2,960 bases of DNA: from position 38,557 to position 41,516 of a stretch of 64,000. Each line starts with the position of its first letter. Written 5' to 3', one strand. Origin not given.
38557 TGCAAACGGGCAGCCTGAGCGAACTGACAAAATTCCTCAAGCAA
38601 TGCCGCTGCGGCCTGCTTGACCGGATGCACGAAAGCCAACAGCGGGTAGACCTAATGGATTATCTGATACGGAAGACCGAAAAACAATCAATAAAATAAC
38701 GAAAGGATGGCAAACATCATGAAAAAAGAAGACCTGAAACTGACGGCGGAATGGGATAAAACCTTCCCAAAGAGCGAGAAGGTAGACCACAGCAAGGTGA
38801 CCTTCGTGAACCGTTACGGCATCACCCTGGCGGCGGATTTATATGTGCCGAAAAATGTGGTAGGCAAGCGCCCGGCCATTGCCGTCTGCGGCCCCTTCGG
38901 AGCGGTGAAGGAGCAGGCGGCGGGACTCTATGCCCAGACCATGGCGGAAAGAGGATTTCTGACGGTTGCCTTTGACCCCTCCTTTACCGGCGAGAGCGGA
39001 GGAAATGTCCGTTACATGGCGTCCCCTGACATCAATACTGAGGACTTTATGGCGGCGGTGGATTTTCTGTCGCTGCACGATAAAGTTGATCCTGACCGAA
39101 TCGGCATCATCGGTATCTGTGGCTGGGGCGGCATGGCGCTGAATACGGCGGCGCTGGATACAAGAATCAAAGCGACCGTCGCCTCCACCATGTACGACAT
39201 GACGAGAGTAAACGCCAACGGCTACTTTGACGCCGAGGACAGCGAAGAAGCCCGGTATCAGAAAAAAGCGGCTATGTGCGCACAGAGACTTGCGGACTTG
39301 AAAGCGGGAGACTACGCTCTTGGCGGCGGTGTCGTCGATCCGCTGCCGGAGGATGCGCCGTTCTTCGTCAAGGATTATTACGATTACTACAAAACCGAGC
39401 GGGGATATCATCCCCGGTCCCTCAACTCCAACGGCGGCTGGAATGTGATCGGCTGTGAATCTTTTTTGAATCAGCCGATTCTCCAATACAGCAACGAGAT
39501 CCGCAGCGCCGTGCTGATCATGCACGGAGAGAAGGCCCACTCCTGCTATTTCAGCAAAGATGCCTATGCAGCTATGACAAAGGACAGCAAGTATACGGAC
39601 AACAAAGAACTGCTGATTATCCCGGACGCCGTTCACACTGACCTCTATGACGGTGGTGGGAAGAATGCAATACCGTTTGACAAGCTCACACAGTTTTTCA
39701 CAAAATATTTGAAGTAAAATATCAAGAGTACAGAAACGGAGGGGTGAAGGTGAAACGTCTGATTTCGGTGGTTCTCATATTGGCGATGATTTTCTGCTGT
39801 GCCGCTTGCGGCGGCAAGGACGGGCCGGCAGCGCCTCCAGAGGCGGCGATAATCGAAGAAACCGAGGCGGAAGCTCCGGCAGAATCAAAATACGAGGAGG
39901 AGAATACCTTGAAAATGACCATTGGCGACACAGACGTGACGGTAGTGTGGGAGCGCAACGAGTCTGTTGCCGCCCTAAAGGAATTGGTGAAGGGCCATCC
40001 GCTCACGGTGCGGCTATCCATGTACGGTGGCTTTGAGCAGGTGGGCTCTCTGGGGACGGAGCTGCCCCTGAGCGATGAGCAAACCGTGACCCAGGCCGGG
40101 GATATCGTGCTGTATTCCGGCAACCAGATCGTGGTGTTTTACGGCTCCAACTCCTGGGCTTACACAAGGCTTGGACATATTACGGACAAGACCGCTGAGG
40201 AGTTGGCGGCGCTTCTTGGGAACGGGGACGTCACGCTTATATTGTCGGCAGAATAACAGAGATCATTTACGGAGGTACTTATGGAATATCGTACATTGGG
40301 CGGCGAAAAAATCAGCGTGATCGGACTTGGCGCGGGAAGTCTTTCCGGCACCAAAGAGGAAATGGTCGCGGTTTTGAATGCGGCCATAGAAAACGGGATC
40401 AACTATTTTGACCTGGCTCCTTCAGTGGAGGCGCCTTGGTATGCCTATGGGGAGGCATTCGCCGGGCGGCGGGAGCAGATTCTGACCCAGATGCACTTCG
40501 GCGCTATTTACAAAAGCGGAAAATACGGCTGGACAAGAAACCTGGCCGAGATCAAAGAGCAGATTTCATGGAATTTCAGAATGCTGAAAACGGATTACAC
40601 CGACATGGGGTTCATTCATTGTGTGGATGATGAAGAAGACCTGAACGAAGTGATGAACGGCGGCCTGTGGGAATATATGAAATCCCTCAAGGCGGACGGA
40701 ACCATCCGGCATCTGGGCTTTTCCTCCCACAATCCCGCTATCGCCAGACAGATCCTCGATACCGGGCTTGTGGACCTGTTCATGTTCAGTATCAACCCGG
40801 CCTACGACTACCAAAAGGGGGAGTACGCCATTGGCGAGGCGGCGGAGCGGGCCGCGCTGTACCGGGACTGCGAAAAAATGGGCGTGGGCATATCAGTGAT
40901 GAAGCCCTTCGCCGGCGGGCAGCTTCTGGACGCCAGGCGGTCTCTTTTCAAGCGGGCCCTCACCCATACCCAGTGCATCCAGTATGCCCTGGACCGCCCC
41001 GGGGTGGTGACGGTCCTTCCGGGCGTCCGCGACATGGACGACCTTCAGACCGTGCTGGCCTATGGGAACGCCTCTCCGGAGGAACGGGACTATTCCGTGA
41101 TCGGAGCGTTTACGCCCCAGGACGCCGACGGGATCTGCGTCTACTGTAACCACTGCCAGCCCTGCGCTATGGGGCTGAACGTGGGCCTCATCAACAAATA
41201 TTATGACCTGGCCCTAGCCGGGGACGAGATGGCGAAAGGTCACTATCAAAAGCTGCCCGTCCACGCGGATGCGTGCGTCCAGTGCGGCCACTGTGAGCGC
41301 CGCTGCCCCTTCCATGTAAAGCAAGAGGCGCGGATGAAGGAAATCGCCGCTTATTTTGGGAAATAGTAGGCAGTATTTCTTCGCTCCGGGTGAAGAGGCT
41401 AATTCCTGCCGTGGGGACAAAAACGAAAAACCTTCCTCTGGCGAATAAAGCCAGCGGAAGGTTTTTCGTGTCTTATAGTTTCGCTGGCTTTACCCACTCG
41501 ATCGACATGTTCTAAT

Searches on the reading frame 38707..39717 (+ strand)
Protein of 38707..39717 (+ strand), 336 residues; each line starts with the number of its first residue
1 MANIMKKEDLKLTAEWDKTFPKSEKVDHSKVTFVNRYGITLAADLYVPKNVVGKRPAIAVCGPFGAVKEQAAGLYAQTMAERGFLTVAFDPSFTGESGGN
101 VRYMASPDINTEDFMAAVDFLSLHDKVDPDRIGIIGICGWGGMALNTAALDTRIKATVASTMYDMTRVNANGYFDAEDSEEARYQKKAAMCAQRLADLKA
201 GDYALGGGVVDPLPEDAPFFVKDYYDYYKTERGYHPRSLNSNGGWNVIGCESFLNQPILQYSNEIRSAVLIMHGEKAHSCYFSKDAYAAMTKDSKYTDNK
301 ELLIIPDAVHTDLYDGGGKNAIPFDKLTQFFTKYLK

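Call 10: search_protein_families(library=pfam, proteins=[window:38707-39717:+])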
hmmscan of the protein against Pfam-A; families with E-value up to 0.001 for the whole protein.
window:38707-39717:+ (336 aa): 6 families
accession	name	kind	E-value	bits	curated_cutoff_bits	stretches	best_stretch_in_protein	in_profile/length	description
PF02129.25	Peptidase_S15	-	3.6e-10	40.4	23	1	38-191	2-161/262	X-Pro dipeptidyl-peptidase (S15 family)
PF00326.27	Peptidase_S9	-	1.3e-07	31.8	22.6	1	76-159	7-94/213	Prolyl oligopeptidase family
PF01738.24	DLH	-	2.4e-07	31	21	1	43-159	3-126/217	Dienelactone hydrolase family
PF12740.14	PETase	-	1.4e-06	28.4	28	1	31-167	32-162/263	PET hydrolase-like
PF05448.18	AXE1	-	1.4e-06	27.7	21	1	113-162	159-208/321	Acetyl xylan esterase (AXE1)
PF22244.2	GCE_fung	-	0.00087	19.6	27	0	119-160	92-135/231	Glucuronyl esterase, fungi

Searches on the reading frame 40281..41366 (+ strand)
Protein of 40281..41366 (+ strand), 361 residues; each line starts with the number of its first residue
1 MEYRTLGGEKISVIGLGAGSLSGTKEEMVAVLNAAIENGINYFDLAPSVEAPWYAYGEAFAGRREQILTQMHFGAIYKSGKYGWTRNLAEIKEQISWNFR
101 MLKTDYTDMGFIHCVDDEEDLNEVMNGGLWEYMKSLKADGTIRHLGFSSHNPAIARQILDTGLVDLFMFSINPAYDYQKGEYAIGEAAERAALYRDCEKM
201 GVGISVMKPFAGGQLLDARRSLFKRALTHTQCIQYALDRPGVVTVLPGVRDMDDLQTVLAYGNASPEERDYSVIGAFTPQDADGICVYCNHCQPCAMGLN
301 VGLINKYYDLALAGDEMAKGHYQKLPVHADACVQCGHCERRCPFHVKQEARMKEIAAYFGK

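Call 4: search_protein_families(library=pfam, proteins=[window:40281-41366:+])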
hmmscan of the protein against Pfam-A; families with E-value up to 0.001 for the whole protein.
window:40281-41366:+ (361 aa): 5 families
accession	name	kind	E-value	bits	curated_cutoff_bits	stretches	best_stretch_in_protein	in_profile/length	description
PF00248.27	Aldo_ket_red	-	9.4e-24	84.4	24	1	14-219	2-201/291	Aldo/keto reductase family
PF13183.11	Fer4_8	-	1.7e-05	25.7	27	1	286-346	5-68/68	4Fe-4S dicluster domain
PF13187.11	Fer4_9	-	0.00025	21.4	27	1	286-343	2-48/52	4Fe-4S dicluster domain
PF13534.11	Fer4_17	-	0.00066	20.6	22.2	0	286-346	2-60/61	4Fe-4S dicluster domain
PF00037.32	Fer4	-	0.00087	19.5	21.1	1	327-345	3-21/24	4Fe-4S binding domain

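Call 5: search_protein_families(library=ncbifam, proteins=[window:40281-41366:+])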
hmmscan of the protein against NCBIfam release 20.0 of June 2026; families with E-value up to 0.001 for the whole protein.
window:40281-41366:+ (361 aa): 4 families
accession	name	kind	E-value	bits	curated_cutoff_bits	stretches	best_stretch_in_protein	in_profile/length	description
TIGR01293.1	Kv_beta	subfamily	0.00018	20.7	365.4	1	1-125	1-134/319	voltage-dependent potassium channel subunit beta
NF042987.1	OGOR_delta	exception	0.00024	21.2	125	1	269-343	13-81/89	2-oxoglutarate ferredoxin oxidoreductase subunit delta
NF007695.0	PRK10376.1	subfamily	0.00031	19.9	280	1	6-153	12-170/290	oxidoreductase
NF058577.1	FdxA_fam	equivalog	0.00063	19.9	65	1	327-344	33-50/52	4Fe-4S ferredoxin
